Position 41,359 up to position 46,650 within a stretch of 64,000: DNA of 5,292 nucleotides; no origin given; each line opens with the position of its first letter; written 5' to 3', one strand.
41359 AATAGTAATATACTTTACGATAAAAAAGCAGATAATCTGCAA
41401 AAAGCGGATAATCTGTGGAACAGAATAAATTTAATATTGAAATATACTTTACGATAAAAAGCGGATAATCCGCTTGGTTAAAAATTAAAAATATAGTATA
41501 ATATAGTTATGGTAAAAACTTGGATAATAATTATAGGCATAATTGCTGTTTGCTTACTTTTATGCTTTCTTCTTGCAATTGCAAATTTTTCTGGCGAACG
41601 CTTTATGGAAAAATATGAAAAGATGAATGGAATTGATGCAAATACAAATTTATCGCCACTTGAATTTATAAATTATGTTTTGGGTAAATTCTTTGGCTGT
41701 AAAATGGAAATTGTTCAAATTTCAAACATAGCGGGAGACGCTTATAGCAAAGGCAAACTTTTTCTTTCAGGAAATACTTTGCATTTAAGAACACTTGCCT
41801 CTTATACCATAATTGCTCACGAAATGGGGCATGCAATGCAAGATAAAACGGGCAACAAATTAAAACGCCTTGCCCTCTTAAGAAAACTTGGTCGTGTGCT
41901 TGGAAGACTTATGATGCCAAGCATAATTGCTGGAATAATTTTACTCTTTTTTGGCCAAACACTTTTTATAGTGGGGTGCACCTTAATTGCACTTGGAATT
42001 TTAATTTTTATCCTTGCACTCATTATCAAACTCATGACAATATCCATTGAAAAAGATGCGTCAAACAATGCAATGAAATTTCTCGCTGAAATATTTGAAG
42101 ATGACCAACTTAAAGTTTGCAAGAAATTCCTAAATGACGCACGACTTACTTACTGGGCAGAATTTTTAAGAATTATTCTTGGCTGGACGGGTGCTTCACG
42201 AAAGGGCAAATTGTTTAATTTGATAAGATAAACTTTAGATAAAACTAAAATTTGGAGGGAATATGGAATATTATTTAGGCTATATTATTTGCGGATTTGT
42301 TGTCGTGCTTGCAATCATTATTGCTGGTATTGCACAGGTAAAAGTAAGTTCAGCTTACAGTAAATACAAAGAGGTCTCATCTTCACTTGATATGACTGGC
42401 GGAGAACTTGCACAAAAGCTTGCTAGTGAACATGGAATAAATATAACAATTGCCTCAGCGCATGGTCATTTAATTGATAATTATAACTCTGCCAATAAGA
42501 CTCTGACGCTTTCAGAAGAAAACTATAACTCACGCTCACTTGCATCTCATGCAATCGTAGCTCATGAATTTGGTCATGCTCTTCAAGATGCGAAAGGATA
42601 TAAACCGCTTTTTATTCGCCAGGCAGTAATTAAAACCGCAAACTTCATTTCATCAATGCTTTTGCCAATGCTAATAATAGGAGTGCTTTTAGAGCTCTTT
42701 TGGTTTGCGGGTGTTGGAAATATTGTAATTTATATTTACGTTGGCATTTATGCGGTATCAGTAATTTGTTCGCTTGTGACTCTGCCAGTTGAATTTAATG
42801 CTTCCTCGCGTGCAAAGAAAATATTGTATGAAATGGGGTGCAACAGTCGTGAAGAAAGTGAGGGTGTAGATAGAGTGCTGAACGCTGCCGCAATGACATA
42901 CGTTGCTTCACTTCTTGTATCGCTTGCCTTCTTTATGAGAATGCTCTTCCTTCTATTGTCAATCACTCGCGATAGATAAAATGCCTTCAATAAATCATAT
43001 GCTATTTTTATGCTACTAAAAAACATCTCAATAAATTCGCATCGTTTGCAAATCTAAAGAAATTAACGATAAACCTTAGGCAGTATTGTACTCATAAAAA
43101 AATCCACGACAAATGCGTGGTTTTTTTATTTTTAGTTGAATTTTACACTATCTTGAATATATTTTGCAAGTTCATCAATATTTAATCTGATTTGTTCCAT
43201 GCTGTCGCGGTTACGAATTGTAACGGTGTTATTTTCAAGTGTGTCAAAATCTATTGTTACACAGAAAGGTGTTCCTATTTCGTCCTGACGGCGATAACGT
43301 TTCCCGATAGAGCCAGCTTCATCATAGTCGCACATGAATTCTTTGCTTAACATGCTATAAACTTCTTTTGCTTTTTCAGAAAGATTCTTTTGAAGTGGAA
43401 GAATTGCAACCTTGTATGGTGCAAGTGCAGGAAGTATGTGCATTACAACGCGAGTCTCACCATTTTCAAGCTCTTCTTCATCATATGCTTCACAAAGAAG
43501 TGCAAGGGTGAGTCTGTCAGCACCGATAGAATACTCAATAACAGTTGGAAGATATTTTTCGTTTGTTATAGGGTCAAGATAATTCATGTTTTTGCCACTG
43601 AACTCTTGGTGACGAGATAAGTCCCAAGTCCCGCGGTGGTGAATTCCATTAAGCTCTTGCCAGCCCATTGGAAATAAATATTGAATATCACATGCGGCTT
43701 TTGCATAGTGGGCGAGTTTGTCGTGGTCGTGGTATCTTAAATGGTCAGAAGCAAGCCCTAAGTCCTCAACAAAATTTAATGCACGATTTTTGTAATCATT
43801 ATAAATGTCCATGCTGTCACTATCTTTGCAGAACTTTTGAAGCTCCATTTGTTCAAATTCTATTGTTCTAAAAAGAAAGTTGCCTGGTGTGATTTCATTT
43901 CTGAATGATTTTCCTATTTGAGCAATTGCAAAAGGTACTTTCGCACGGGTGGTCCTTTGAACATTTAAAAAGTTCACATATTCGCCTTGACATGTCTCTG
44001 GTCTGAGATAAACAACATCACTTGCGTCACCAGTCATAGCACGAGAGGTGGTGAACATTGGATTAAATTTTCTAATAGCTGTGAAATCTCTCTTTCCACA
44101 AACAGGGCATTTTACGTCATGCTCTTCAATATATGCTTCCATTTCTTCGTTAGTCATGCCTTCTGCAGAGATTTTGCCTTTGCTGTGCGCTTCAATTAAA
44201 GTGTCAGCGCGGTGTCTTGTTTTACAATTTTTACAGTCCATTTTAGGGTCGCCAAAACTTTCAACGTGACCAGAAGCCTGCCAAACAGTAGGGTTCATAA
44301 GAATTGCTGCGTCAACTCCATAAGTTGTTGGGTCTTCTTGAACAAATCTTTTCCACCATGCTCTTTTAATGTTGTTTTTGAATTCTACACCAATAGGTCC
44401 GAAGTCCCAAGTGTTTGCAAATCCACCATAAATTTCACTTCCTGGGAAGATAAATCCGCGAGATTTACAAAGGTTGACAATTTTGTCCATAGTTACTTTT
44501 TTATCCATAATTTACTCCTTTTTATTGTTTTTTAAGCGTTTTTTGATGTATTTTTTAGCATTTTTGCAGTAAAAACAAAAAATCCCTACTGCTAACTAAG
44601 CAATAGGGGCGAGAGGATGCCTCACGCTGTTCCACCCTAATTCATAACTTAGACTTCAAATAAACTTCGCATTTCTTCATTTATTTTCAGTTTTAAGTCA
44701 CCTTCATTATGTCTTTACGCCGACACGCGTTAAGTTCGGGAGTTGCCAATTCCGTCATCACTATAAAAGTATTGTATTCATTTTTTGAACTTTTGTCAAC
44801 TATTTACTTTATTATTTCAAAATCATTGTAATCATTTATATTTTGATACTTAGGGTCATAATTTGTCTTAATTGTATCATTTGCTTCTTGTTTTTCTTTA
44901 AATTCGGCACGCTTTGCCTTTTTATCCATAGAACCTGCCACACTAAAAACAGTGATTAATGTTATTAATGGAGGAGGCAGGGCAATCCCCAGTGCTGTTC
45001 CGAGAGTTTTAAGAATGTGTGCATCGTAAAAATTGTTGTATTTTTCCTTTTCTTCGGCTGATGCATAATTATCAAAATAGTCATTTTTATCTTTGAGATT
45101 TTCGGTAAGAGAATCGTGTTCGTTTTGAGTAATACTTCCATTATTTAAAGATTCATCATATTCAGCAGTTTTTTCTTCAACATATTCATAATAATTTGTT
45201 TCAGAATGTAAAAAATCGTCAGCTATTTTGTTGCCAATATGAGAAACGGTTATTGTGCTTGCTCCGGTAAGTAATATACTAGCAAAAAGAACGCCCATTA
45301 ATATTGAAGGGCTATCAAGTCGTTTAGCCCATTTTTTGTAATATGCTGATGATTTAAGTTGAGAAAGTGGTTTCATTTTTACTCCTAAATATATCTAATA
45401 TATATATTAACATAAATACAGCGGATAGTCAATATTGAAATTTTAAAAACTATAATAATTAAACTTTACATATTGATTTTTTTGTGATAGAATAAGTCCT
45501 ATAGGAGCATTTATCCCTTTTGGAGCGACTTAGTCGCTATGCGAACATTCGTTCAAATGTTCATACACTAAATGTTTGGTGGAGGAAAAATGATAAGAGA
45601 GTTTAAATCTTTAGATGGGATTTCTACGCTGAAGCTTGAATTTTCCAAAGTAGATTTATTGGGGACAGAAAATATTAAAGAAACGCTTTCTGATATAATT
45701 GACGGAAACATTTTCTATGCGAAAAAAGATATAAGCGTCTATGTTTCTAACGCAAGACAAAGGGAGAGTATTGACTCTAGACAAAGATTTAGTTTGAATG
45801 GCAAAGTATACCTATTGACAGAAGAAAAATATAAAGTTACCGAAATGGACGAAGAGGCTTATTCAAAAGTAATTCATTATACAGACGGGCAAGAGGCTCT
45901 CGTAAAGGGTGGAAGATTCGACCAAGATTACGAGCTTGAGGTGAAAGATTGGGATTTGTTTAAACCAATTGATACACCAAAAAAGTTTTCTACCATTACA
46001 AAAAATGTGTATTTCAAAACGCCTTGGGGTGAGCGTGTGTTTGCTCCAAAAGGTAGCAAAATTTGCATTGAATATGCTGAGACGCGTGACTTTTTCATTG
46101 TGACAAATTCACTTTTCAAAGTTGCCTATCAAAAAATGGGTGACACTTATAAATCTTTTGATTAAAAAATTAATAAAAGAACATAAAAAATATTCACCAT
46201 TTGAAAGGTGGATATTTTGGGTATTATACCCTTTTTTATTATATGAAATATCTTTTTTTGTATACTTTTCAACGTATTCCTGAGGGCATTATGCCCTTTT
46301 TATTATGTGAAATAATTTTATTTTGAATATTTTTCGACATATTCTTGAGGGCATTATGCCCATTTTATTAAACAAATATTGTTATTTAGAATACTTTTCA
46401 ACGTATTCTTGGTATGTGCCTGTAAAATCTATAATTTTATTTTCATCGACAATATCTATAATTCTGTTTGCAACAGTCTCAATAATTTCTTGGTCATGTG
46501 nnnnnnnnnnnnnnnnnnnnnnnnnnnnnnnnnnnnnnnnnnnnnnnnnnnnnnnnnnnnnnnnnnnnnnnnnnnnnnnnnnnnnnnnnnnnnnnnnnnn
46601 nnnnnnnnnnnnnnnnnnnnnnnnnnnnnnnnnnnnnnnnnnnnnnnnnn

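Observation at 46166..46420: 65-bp x3 tandem array: terminator hairpins interleaved with extra copies of the ABC-F gene end, one differing only synonymously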

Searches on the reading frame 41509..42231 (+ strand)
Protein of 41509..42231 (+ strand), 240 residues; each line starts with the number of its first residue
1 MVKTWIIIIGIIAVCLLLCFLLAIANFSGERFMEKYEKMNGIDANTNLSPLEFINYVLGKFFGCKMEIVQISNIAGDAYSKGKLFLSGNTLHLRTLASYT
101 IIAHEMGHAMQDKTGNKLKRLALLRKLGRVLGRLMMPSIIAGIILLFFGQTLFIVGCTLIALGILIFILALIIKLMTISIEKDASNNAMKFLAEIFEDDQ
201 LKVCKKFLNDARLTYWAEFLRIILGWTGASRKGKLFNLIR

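Call 35: find_encoding_contigs(protein=window:41509-42231:+, flank=1500, max_places=10)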
Protein window:41509-42231:+ (240 aa): 2 contigs read that carry it; 2 places shown.
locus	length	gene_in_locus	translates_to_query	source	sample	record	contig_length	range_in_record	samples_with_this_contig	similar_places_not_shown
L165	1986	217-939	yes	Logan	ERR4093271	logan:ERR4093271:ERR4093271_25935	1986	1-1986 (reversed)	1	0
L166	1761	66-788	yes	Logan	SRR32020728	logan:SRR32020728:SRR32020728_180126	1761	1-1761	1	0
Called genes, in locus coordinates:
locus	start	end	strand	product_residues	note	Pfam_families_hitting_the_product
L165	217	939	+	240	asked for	PF04298:Zn_peptidase_2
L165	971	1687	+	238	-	PF04298:Zn_peptidase_2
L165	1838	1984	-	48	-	?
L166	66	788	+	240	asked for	PF04298:Zn_peptidase_2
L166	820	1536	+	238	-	PF04298:Zn_peptidase_2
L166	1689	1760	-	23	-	?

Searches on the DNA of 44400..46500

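Call 30: search_rna_families(source=window, start=44400, end=46500, threshold=evalue, max_evalue=1)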
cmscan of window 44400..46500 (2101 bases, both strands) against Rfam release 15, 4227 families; matches with E-value up to 1: 2.
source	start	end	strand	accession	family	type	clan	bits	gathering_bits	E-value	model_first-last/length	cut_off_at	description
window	44602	44767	-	RF00230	T-box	Cis-reg; leader;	-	34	93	2.5e-05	1-219/219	no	T-box leader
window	46285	46359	+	RF03220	mir-2582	Gene; miRNA;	-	20.9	68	0.87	1-80/80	no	mir-2582 microRNA precursor family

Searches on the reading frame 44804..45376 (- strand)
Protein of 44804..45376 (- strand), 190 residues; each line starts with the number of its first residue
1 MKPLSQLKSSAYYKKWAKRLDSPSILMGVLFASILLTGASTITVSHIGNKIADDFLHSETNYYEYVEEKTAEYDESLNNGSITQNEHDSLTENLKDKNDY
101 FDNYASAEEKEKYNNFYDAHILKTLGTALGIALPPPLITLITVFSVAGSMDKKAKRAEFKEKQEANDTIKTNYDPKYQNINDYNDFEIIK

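Call 23: search_protein_families(library=pfam, proteins=[window:44807-45376:-], max_evalue=0.01)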
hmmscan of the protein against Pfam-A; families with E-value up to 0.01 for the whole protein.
window:44807-45376:- (190 aa): 0 families

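Call 50: find_encoding_contigs(protein=window:44804-45376:-, flank=3000, max_places=10)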
Protein window:44804-45376:- (190 aa): no gene with exactly this product is on record in the collection.

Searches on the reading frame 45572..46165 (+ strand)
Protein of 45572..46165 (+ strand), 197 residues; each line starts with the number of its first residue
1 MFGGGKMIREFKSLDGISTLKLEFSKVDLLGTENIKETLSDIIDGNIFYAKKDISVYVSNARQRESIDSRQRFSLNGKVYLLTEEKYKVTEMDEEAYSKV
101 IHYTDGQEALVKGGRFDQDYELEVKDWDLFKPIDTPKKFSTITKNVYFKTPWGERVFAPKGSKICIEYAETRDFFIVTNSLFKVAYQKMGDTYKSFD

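Call 11: find_encoding_contigs(protein=window:45572-46165:+, flank=3000, max_places=10)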
Protein window:45572-46165:+ (197 aa): 1 contig read that carries it; 1 place shown.
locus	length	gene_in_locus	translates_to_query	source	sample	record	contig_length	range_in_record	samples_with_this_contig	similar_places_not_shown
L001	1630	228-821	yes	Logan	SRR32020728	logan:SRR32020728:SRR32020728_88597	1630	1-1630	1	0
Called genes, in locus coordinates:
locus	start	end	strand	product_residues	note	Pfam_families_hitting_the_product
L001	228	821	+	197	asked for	-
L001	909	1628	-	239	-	?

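Call 22: find_homologous_proteins(query=window:45572-46162:+, max_evalue=0.001)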
Query window:45572-46162:+ (197 aa): 1 proteins with E <= 0.001 among 77 candidates.
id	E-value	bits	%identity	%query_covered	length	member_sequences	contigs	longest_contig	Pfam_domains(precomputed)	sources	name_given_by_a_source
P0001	4.5e-125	433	99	100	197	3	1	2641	-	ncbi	-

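Call 23: search_protein_families(library=pfam, proteins=[window:45572-46162:+], max_evalue=0.01)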
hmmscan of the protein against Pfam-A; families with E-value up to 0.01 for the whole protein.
window:45572-46162:+ (197 aa): 0 families

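Call 24: find_encoding_contigs(protein=P0001, flank=3000, max_places=10)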
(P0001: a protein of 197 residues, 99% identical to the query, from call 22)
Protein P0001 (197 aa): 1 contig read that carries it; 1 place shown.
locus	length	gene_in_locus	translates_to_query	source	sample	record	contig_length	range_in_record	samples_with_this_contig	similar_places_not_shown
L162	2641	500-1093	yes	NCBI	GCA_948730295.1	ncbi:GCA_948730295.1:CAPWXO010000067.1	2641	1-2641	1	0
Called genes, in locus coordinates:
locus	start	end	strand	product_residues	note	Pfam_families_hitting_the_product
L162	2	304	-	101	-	?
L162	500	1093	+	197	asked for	-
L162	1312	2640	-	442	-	?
